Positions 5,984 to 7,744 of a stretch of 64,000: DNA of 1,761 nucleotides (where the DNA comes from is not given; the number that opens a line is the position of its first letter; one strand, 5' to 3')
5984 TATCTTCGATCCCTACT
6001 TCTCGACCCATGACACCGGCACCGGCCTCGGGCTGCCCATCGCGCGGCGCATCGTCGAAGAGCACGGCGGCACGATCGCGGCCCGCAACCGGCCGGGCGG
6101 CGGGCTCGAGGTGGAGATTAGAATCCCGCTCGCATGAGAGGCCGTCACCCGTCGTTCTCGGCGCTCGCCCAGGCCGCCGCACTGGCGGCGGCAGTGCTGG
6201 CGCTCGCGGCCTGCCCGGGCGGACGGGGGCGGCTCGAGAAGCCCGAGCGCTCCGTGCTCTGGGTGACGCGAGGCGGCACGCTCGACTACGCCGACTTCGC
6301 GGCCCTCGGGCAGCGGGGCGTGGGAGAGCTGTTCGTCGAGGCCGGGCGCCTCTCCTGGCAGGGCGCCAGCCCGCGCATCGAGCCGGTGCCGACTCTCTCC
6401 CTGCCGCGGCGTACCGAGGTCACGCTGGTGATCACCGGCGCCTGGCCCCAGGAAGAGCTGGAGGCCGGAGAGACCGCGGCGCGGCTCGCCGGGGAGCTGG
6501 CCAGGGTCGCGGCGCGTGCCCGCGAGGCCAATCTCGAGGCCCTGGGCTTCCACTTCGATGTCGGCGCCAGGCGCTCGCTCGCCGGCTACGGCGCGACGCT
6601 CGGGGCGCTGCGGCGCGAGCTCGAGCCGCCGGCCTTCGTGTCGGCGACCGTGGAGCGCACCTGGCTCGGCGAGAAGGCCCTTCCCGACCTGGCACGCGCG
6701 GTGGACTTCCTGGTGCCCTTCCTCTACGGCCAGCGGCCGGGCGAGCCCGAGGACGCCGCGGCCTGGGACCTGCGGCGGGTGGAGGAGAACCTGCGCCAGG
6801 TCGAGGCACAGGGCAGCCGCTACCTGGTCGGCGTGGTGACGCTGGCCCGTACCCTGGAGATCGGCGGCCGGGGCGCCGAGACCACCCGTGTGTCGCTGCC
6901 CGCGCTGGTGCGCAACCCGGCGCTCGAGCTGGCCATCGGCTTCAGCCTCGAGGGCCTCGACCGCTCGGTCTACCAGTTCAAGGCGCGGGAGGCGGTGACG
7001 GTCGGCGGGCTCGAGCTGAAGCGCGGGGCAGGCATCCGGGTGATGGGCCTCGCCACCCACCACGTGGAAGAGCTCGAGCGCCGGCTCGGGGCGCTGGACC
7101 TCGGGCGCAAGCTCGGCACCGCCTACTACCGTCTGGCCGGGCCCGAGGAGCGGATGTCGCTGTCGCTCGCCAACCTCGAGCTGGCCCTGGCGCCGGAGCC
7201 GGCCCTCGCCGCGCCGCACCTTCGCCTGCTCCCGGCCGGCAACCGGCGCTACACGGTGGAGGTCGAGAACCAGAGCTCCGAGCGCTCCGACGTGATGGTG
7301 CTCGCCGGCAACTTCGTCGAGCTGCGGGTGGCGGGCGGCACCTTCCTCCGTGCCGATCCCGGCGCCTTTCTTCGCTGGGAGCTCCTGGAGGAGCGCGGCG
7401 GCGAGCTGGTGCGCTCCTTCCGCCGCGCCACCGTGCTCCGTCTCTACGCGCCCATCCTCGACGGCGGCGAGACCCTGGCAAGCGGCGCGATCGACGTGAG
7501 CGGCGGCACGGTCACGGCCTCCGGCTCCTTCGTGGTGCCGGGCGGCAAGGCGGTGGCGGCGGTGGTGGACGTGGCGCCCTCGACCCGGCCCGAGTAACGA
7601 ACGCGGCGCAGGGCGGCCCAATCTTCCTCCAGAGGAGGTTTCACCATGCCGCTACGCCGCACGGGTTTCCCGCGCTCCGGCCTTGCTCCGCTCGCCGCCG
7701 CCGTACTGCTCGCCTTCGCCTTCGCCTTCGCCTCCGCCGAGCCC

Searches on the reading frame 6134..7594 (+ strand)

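Call 9: search_protein_families(library=pfam, proteins=[window:6134-7594:+], max_evalue=0.01)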
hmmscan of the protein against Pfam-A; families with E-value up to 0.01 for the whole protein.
window:6134-7594:+ (487 aa): 1 family
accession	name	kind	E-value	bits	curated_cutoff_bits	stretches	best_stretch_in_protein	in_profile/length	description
PF11340.13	DUF3142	-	0.0066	17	30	0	126-194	33-100/202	Protein of unknown function (DUF3142)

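Call 71: search_protein_families(library=ncbifam, proteins=[window:6134-7594:+], max_evalue=0.001)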
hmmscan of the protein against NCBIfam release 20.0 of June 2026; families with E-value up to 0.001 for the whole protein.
window:6134-7594:+ (487 aa): 0 families
